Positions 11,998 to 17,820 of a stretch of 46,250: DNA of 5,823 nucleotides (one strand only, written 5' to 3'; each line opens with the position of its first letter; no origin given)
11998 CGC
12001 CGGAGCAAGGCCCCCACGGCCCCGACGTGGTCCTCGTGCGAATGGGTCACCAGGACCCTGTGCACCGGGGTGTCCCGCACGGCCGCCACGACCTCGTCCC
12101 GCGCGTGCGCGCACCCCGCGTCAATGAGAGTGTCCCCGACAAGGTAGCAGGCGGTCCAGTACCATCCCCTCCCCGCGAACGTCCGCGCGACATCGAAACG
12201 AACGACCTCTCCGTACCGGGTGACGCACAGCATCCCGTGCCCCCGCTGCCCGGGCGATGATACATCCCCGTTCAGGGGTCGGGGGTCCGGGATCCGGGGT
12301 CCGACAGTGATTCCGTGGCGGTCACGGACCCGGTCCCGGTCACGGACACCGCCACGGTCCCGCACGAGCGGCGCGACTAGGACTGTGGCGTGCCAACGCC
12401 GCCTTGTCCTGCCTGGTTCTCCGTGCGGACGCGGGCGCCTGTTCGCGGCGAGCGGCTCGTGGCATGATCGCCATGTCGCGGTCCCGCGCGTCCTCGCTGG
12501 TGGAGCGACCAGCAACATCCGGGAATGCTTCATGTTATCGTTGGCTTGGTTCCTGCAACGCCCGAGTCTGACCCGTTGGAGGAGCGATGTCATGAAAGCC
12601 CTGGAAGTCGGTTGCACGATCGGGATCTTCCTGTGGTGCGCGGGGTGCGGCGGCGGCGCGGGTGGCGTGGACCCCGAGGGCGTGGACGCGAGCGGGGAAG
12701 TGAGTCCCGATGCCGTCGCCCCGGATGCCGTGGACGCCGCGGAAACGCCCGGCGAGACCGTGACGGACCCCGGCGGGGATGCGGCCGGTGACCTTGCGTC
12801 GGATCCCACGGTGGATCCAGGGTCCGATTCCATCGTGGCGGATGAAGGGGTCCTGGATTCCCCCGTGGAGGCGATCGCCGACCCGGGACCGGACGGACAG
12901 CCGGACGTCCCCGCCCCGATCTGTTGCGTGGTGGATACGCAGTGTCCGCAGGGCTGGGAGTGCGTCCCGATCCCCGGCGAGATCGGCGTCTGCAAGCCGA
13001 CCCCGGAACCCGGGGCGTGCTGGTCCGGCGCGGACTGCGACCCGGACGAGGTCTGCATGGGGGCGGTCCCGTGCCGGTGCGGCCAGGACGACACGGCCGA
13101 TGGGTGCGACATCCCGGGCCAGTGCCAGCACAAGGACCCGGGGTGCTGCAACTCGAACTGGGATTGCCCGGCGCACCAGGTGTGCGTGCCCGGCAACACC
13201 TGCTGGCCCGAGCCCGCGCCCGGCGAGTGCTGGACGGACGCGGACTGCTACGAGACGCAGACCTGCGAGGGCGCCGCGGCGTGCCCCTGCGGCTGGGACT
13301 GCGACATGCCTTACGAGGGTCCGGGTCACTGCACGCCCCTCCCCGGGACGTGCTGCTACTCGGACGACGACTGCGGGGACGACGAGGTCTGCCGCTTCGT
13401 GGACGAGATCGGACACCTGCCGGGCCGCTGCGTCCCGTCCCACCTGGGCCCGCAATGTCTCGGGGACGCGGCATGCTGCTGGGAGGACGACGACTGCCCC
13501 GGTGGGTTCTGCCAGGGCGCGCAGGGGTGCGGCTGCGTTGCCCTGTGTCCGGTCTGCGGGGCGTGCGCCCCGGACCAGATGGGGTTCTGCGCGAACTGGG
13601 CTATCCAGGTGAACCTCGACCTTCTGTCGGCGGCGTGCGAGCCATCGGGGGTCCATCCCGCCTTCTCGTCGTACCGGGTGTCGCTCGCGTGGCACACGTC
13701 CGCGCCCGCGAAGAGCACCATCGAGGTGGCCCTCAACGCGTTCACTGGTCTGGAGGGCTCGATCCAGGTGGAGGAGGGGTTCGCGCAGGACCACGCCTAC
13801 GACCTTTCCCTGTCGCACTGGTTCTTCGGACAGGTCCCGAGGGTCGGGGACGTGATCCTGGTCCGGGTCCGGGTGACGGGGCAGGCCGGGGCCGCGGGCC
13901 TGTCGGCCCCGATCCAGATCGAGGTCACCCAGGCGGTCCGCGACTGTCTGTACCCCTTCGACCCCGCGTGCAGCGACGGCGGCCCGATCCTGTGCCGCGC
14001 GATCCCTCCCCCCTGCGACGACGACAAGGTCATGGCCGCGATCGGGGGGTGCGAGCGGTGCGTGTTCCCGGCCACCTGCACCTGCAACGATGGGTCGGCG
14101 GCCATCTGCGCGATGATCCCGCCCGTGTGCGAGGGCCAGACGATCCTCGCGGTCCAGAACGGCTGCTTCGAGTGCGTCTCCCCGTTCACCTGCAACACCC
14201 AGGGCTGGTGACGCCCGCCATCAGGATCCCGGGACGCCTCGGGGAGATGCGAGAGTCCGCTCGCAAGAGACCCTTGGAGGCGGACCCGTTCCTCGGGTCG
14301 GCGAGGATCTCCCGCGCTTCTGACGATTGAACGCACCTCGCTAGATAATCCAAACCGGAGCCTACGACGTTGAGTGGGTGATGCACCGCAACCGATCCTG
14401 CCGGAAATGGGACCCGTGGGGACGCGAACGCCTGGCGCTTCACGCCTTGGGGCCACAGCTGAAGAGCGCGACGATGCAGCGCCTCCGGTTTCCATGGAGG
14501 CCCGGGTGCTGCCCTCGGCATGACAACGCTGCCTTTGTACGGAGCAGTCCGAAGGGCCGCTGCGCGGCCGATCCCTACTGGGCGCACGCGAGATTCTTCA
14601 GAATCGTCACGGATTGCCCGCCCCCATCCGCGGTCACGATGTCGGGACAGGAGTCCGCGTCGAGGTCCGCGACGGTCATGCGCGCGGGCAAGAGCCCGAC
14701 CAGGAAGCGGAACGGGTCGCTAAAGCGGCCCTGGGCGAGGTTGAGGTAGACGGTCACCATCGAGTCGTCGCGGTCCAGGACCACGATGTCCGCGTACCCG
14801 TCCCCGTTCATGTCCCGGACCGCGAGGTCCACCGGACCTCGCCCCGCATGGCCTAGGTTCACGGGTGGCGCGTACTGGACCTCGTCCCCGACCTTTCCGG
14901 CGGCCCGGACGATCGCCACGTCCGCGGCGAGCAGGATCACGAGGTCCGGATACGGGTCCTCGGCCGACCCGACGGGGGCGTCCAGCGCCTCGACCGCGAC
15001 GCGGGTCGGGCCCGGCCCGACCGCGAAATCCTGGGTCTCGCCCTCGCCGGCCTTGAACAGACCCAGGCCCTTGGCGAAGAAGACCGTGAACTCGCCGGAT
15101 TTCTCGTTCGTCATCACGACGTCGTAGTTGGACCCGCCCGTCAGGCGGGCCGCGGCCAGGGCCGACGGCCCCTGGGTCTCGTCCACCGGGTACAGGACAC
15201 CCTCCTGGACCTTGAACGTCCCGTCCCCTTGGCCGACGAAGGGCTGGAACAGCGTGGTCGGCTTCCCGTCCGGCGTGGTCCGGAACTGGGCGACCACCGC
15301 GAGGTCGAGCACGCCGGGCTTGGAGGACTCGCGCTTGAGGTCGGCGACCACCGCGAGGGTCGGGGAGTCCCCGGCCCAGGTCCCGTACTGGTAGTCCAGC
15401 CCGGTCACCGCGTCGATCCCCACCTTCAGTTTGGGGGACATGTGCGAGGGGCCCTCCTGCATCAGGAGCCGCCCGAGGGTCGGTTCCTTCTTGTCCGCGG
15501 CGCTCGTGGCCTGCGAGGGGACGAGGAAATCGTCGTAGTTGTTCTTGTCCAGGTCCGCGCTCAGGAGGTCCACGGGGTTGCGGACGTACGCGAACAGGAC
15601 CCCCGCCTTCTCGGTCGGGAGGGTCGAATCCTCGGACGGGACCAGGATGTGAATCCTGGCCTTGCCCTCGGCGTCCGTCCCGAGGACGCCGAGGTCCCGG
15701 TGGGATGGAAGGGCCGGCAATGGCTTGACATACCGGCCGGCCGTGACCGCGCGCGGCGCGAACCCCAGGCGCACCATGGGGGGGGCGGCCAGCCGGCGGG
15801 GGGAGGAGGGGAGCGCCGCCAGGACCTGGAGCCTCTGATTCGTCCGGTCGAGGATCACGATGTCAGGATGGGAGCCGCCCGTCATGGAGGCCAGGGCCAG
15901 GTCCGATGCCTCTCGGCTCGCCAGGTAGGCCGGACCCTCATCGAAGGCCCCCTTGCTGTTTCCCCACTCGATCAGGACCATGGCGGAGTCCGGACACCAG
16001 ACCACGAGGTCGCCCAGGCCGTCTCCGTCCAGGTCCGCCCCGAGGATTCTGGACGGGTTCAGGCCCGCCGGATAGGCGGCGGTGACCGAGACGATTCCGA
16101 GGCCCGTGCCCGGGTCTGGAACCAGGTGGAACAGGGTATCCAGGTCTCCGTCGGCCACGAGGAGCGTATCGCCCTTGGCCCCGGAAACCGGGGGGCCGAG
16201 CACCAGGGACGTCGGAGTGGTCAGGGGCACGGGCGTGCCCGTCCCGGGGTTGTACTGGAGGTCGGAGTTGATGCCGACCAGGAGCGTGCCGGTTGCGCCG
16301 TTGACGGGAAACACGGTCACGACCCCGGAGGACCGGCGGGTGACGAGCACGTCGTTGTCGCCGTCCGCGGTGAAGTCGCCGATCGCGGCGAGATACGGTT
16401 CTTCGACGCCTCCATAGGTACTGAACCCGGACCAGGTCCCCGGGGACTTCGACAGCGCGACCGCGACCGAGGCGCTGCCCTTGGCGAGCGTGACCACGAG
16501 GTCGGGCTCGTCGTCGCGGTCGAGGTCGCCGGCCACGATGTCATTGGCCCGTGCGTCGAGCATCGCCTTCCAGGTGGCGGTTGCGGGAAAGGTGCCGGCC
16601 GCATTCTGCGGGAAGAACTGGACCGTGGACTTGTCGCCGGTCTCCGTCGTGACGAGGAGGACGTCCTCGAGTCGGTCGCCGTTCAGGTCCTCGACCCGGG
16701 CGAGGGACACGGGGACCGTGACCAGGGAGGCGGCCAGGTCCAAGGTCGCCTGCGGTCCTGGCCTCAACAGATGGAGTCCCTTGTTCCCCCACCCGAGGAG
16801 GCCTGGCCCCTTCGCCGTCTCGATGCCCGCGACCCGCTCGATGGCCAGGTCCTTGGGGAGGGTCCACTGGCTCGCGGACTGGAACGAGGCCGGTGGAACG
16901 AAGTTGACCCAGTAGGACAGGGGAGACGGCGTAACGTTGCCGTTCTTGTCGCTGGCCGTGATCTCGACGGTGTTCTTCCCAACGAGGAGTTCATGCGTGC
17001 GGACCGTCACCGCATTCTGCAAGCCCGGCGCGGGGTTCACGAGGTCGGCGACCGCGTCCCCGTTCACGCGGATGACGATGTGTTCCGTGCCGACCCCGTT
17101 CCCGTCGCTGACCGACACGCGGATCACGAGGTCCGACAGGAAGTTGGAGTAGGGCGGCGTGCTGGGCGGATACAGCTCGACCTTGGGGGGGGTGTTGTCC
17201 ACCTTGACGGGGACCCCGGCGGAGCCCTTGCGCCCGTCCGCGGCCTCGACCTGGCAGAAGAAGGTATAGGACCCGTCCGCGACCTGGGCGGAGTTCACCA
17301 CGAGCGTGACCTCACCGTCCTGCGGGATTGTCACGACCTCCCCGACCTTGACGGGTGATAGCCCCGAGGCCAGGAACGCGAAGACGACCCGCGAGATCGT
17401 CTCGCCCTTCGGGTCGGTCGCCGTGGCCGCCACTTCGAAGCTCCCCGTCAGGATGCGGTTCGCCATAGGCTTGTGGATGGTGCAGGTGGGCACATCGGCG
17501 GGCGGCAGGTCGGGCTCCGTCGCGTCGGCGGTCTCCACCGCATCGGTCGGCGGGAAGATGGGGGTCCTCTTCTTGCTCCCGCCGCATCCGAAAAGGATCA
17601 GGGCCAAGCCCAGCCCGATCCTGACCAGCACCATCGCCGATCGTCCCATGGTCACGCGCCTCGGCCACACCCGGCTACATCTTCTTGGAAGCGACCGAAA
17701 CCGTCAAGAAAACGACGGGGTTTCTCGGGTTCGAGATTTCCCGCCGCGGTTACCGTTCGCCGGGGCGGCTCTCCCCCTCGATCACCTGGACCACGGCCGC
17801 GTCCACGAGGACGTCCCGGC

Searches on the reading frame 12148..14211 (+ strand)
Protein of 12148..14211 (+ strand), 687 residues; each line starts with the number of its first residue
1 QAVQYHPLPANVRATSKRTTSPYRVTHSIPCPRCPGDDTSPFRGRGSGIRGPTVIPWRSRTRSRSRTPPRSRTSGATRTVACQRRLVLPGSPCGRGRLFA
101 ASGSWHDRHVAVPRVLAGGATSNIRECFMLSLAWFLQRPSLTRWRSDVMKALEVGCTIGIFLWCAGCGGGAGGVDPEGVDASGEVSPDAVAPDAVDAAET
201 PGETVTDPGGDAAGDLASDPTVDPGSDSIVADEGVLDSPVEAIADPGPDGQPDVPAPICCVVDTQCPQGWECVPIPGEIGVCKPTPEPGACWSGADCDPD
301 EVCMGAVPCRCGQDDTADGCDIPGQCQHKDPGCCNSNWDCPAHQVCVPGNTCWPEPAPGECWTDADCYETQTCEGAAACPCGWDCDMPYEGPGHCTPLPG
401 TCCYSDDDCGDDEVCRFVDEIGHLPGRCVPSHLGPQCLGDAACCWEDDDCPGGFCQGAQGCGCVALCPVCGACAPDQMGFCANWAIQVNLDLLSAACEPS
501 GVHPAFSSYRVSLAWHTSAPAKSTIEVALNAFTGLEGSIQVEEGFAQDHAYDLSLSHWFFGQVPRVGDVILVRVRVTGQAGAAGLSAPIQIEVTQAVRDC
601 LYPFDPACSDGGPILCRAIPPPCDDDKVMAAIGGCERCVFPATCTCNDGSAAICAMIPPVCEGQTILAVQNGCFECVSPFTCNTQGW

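Call 6: search_protein_families(library=pfam, proteins=[window:12148-14211:+], max_evalue=0.01)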
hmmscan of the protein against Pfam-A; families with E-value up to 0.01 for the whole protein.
window:12148-14211:+ (687 aa): 1 family
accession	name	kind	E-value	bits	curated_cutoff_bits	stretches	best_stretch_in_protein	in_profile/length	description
PF23416.1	DUF7107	-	0.0017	19.1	24.6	1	334-375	2-43/48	Domain of unknown function (DUF7107)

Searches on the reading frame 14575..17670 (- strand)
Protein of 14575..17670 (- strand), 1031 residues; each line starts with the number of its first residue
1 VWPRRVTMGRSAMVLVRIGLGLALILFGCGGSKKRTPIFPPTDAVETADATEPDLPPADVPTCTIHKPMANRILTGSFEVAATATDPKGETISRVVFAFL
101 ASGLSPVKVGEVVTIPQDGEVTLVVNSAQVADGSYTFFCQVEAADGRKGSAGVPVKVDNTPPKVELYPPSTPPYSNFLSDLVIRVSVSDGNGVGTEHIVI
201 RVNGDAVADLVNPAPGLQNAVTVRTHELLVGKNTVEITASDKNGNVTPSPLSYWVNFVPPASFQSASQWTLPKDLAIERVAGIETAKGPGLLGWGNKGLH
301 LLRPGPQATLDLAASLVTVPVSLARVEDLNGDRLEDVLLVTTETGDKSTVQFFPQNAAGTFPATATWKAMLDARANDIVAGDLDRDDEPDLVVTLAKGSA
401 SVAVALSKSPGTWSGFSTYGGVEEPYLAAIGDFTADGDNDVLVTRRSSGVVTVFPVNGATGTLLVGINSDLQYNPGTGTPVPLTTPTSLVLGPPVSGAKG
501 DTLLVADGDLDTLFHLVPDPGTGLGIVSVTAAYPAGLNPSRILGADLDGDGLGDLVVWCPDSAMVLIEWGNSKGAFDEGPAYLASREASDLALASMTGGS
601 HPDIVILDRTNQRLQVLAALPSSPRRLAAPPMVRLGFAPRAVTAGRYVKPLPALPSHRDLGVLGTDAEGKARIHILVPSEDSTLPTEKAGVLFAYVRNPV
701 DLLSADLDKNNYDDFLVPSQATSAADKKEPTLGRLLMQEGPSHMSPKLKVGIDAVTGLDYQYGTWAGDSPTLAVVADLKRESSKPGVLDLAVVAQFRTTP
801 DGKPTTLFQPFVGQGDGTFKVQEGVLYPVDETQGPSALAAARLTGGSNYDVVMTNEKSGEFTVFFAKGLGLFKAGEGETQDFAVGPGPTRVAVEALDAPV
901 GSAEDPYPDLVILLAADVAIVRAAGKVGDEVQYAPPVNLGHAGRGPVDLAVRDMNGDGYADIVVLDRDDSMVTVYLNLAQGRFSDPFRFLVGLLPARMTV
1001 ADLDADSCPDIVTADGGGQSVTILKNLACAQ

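Call 4: search_protein_families(library=pfam, proteins=[window:14575-17670:-], max_evalue=1)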
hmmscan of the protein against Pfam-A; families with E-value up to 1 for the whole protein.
window:14575-17670:- (1031 aa): 6 families
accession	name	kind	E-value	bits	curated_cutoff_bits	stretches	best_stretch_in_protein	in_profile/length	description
PF13517.12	FG-GAP_3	-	1.3e-24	87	26.9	5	953-1012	1-60/61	FG-GAP-like repeat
PF01839.29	FG-GAP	-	1.5e-10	41.2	22.1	4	948-964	4-20/37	FG-GAP repeat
PF17957.7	Big_7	-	0.00044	21.3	24.1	1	61-136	1-67/70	Bacterial Ig domain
PF19077.6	Big_13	-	0.0047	17.8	27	0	113-158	56-101/102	Bacterial Ig-like domain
PF23727.1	Beta-prop_FAM234A_B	-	0.075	12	26.4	0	320-348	127-155/467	FAM234A/B beta-propeller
PF12256.14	TcdB_toxin_midN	-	0.2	11.4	24.8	0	545-569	33-57/181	Insecticide toxin TcdB middle/N-terminal region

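Call 81: search_protein_families(library=padloc, proteins=[window:14575-17670:-], max_evalue=0.01)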
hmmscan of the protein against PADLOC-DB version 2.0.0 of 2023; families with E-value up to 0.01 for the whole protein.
window:14575-17670:- (1031 aa): 0 families
